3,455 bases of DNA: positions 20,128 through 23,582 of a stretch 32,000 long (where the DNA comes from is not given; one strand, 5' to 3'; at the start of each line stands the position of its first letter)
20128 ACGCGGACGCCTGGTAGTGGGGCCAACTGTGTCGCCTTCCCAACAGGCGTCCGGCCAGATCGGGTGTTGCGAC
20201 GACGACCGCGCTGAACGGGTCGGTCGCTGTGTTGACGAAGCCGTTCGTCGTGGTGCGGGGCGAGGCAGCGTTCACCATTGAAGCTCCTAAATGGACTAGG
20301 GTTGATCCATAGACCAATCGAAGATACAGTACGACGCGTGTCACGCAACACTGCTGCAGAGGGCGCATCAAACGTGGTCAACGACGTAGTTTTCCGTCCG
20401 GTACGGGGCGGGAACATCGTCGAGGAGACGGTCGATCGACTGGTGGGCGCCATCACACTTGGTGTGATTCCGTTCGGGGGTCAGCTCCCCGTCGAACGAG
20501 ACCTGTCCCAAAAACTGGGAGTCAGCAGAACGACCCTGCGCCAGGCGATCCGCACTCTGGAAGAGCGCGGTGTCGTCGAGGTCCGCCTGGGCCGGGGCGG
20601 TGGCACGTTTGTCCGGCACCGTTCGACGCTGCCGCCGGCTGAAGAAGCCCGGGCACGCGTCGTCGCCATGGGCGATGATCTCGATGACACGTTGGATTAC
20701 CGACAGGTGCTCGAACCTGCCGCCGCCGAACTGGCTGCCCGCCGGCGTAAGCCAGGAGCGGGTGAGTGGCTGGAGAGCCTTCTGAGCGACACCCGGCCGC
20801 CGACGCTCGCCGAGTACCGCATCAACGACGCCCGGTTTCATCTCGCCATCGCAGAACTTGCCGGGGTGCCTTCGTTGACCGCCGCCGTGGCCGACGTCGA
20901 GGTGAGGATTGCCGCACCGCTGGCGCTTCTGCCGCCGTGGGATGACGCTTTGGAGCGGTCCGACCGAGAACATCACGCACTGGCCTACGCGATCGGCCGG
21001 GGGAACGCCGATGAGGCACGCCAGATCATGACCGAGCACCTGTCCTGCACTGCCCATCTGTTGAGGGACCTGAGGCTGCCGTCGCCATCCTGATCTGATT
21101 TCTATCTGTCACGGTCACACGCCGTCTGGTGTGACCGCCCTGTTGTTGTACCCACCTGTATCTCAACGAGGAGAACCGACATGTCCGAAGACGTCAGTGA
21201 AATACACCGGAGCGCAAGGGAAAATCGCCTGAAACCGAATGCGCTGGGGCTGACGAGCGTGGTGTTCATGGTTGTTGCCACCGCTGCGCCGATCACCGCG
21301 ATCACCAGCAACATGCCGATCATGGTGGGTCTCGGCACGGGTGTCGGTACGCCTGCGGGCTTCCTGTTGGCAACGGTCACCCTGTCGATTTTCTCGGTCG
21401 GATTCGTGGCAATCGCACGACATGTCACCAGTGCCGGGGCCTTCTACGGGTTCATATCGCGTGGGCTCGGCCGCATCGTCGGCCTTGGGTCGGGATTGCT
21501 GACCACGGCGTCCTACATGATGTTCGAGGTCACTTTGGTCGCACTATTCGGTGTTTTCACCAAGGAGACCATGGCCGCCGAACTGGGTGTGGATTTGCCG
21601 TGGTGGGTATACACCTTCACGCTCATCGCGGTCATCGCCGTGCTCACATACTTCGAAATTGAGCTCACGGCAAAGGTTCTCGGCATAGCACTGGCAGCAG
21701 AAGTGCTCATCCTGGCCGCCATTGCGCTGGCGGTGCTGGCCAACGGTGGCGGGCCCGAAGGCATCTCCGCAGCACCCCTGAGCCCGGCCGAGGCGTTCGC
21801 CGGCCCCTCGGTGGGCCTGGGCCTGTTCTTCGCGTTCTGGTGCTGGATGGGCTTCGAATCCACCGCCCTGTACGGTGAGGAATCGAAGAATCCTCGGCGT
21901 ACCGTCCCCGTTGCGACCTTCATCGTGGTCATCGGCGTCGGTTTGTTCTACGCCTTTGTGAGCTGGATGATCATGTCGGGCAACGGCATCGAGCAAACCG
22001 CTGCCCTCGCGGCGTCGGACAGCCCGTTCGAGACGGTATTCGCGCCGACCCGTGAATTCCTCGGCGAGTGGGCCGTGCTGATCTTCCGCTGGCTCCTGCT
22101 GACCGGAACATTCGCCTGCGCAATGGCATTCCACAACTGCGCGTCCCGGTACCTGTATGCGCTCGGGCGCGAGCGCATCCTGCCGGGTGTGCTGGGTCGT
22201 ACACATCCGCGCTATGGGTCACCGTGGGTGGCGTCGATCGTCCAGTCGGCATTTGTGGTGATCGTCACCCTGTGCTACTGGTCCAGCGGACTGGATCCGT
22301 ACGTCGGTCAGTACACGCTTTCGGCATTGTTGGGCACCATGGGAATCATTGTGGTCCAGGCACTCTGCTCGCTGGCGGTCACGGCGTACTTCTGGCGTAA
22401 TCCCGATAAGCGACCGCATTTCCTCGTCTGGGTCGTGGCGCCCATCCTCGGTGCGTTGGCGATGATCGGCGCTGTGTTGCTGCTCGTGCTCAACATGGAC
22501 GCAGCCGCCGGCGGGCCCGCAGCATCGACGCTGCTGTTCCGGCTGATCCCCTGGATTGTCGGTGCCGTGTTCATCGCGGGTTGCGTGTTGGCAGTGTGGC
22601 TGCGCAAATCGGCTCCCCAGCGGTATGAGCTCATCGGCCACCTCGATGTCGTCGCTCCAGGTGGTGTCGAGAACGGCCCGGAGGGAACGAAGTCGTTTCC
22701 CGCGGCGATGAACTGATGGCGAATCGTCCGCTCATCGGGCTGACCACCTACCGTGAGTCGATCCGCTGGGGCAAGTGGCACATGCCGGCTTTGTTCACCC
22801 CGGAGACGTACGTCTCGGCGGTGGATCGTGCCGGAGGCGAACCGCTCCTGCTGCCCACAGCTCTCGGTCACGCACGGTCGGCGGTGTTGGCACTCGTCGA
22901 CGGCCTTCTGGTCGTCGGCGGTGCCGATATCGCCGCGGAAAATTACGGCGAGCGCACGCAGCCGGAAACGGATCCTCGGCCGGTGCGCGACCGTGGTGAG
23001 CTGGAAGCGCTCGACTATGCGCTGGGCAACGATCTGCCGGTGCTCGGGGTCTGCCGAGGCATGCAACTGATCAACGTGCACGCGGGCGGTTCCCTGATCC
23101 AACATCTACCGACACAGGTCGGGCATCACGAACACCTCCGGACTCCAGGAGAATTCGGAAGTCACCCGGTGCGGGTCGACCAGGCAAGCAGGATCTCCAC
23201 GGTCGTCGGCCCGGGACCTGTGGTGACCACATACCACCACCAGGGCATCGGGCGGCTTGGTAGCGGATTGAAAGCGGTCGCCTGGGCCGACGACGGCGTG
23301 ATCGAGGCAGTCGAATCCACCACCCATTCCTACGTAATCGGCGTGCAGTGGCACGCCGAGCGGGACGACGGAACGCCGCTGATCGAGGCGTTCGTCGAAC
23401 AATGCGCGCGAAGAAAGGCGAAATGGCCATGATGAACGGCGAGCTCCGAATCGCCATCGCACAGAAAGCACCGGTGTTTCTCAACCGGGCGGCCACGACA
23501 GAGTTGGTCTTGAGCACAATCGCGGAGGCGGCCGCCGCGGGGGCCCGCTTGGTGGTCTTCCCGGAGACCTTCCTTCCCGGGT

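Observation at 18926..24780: Puu-like gamma-glutamylation gene set in which a nitrilase replaces the oxidase/aldehyde dehydrogenase steps: candidate aminonitrile pathway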

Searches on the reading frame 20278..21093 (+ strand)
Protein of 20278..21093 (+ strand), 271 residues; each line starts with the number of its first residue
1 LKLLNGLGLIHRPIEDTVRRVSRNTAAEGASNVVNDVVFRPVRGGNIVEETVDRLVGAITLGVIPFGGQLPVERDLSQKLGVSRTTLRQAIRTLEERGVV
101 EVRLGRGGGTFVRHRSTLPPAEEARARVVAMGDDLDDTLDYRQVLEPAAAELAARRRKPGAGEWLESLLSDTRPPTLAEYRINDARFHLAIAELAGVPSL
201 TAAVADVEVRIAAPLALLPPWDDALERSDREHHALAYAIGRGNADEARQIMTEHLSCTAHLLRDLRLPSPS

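Call 3: search_protein_families(library=pfam, proteins=[window:20278-21093:+])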
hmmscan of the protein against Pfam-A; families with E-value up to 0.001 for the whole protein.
window:20278-21093:+ (271 aa): 10 families
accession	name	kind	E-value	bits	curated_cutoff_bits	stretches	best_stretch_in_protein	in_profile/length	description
PF07729.17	FCD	-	1.3e-18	68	24.3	1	138-255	2-123/125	FCD domain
PF00392.27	GntR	-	2.6e-15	56.2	27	1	49-107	3-61/64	Bacterial regulatory proteins, gntR family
PF08279.18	HTH_11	-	4.2e-06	27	25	1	75-101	20-47/55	HTH domain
PF13412.12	HTH_24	-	2.7e-05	24.1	21.9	1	74-101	21-48/48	Winged helix-turn-helix DNA-binding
PF02082.26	Rrf2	-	0.00027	21.5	30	1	74-110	27-63/132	Iron-dependent Transcriptional regulator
PF25213.1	HVO_A0261_N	-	0.00041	20.6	35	0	74-103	28-57/86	HVO_A0261 N-terminal domain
PF09339.16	HTH_IclR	-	0.00053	20.1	22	0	75-101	23-49/52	IclR helix-turn-helix domain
PF13545.12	HTH_Crp_2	-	0.00074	19.9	27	0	74-106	26-57/70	Crp-like helix-turn-helix domain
PF14502.12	HTH_41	-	0.00081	19.2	25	0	69-108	5-45/48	Helix-turn-helix domain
PF12802.13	MarR_2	-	0.001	19.7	27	0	74-104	24-54/61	MarR family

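Call 4: search_protein_families(library=ncbifam, proteins=[window:20278-21093:+])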
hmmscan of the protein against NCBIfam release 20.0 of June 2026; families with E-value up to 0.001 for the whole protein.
window:20278-21093:+ (271 aa): 26 families (the best 25 are shown)
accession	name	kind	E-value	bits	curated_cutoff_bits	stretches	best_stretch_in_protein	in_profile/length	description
NF007741.0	PRK10421.1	equivalog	1.1e-23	84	311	1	47-263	8-234/262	transcriptional regulator LldR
NF003011.0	PRK03837.1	subfamily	1.6e-19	70.5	260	1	41-261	8-232/241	transcriptional regulator NanR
TIGR03338.1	phnR_burk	equivalog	1.1e-13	51.3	271.5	1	58-256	23-207/212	phosphonate utilization associated transcriptional regulator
NF007442.0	PRK09990.1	equivalog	2.1e-13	50.3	301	1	46-264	13-237/256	transcriptional regulator GlcC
NF007001.0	PRK09464.1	equivalog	7.1e-13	48.8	330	1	52-264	16-234/254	pyruvate dehydrogenase complex transcriptional repressor PdhR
NF052290.2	MocR_like_YczR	exception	8.3e-13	47.8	487.4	1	48-155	21-121/458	MocR-like transcription factor YczR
TIGR02325.1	C_P_lyase_phnF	equivalog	1.5e-12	47.5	156.8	1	50-156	12-118/238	phosphonate metabolism transcriptional regulator PhnF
NF007588.0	PRK10225.1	equivalog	2.8e-11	43.2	442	1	67-194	30-158/257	Uxu operon transcriptional regulator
NF008571.0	PRK11523.1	equivalog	2.6e-10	40.2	396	1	57-205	19-164/258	transcriptional regulator ExuR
TIGR02018.2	his_ut_repres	equivalog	3.3e-10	39.7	220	1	54-116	7-67/226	histidine utilization transcriptional repressor HutC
NF052286.1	ecto_TF_EhuR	exception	5.9e-10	38.3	480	1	52-121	17-84/458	MocR-like ectoine utilization transcription factor EhuR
NF052282.1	PLP_TF_PdxR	equivalog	8.4e-09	35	320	1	51-123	6-76/448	MocR-like pyridoxine biosynthesis transcription factor PdxR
NF053730.1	TransRegRv1152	equivalog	2.3e-08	34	170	1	52-125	22-90/120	Rv1152 family transcriptional regulator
TIGR02404.1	trehalos_R_Bsub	equivalog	5.5e-08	32.7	211.95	1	55-111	9-65/233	trehalose operon repressor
NF008491.0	PRK11402.1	subfamily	7.9e-08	32.1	269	1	54-115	19-78/243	GntR family transcriptional regulator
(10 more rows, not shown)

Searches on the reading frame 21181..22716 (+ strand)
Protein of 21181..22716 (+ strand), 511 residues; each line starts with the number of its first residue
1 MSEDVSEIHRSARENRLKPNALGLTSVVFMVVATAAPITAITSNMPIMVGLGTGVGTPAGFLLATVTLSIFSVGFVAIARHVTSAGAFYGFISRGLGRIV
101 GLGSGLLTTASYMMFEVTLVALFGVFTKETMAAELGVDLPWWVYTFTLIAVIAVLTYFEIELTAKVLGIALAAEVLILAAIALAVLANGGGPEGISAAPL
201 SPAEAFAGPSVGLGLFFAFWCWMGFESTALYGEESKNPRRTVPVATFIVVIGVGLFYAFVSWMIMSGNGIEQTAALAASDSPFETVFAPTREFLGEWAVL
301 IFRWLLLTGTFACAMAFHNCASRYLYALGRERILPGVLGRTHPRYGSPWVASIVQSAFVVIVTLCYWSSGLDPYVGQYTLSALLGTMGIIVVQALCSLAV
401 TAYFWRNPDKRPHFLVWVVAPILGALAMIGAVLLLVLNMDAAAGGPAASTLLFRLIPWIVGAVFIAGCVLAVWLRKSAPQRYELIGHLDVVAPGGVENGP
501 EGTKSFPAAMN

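Call 3: search_protein_families(library=pfam, proteins=[window:21181-22716:+])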
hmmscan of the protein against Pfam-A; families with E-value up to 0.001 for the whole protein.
window:21181-22716:+ (511 aa): 2 families
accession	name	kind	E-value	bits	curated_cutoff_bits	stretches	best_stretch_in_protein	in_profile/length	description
PF13520.12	AA_permease_2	-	2.2e-27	96.5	27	1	22-446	1-412/427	Amino acid permease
PF00324.27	AA_permease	-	5.3e-24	85.2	24.6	1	27-464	2-455/470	Amino acid permease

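Call 4: search_protein_families(library=ncbifam, proteins=[window:21181-22716:+])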
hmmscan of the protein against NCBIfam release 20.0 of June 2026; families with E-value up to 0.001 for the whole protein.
window:21181-22716:+ (511 aa): 8 families
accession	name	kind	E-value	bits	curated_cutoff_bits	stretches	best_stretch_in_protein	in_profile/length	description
TIGR00909.1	2A0306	subfamily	1.8e-20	73.2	556.8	1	40-439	18-408/429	amino acid transporter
TIGR00908.1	2A0305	equivalog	5.3e-14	51.9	381.75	1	52-437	33-403/442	ethanolamine permease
TIGR00906.1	2A0303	subfamily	1.3e-10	40.3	681.7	1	218-364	258-397/602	cationic amino acid transport permease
TIGR00911.1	2A0308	subfamily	8.7e-09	34.4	701.8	1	149-434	177-447/505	L-type amino acid transporter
NF053761.1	BrChAATpBcaP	equivalog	1.6e-08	34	690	1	51-436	52-427/460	branched-chain amino acid transporter BcaP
NF008245.0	PRK11021.1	equivalog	7.5e-08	31.8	284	1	68-368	52-337/419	L-methionine/branched-chain amino acid transporter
TIGR00913.1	2A0310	subfamily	5e-07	28.8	578.7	1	79-364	60-355/480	amino acid permease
NF007754.0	PRK10435.1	equivalog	3.4e-06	26.3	585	1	149-302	126-274/443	cadaverine/lysine antiporter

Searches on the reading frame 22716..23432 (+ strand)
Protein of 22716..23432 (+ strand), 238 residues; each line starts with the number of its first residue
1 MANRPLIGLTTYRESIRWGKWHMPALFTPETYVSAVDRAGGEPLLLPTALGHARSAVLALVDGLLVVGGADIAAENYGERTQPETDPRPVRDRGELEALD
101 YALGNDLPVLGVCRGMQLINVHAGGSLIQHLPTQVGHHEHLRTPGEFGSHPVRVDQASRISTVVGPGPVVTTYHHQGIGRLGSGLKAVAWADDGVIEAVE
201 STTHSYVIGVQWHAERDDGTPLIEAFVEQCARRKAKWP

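Call 3: search_protein_families(library=pfam, proteins=[window:22716-23432:+])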
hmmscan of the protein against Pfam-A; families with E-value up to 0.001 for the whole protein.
window:22716-23432:+ (238 aa): 2 families
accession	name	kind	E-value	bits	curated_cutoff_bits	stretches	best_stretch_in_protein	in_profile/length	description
PF07722.19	Peptidase_C26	-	2.2e-54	185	20.5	1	5-215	1-219/219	Peptidase C26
PF00117.34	GATase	-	9.5e-14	51.9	22.8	1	93-216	59-173/190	Glutamine amidotransferase class-I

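Call 4: search_protein_families(library=ncbifam, proteins=[window:22716-23432:+])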
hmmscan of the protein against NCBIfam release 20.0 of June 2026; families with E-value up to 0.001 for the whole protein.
window:22716-23432:+ (238 aa): 15 families
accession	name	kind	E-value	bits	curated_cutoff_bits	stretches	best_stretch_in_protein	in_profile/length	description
NF008471.0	PRK11366.1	equivalog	1.1e-24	87.2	266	1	2-217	5-226/254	gamma-glutamyl-gamma-aminobutyrate hydrolase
NF045546.1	GCDPHdlase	equivalog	2e-14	54.1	250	1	60-221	54-186/198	gamma-glutamyl-CDP-amidate hydrolase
NF001975.0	PRK00758.1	equivalog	5.3e-11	42.5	198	1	99-232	61-184/185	GMP synthase subunit A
TIGR00888.1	guaA_Nterm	equivalog_domain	7.5e-11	41.8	172.15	1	87-230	51-184/188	glutamine-hydrolyzing GMP synthase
NF000848.1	PRK00074.1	equivalog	6e-10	38.3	400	1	87-237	51-194/512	glutamine-hydrolyzing GMP synthase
NF010081.0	PRK13566.1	equivalog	1.9e-08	33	645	1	97-215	591-699/729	anthranilate synthase component I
NF003792.0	PRK05380.1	equivalog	3.3e-08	32.7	308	0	94-124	360-390/534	CTP synthase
NF011201.0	PRK14607.1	equivalog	2.5e-06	26.5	670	1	105-227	72-186/534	bifunctional anthranilate synthase component II/anthranilate phosphoribosyltransferase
TIGR00337.1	PyrG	equivalog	8.2e-06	24.7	462.75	0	94-122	361-389/526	glutamine hydrolyzing CTP synthase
NF005849.0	PRK07765.1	equivalog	3e-05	23.4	308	1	104-232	74-194/219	aminodeoxychorismate/anthranilate synthase component II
NF005072.0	PRK06490.1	equivalog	3.7e-05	22.8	339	1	94-216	80-187/251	glutamine amidotransferase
TIGR01815.1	TrpE-clade3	equivalog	8.1e-05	20.8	739.15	1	97-215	579-687/717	anthranilate synthase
NF004169.0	PRK05637.1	equivalog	0.00028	20.6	332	1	91-216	59-189/210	anthranilate synthase component II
NF004836.1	PRK06186.1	equivalog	0.0003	20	260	0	183-230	176-227/228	CTP synthase C-terminal region-related (seleno)protein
NF005743.0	PRK07567.1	equivalog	0.00075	18.8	264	0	94-217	80-193/245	glutamine amidotransferase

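Call 28: search_solved_structures(query=window:22716-23432:+, max_evalue=0.00001)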
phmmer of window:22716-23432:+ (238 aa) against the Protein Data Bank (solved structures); distinct sequences matched with E-value up to 0.00001: 5.
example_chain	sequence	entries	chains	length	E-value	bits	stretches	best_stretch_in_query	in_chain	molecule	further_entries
3fij_A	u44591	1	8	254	2.1e-31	112.6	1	3-216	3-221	Lin1909 protein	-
7d4r_A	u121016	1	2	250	1.7e-24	90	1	1-233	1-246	Probable glutamine amidotransferase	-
7d53_A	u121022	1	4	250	1.2e-23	87.1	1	1-233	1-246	Probable glutamine amidotransferase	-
7d50_A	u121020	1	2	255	1.3e-23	87.1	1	1-233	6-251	Probable glutamine amidotransferase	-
6vtv_A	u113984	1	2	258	5.2e-23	85.1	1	3-220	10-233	Gamma-glutamyl-gamma-aminobutyrate hydrolase PuuD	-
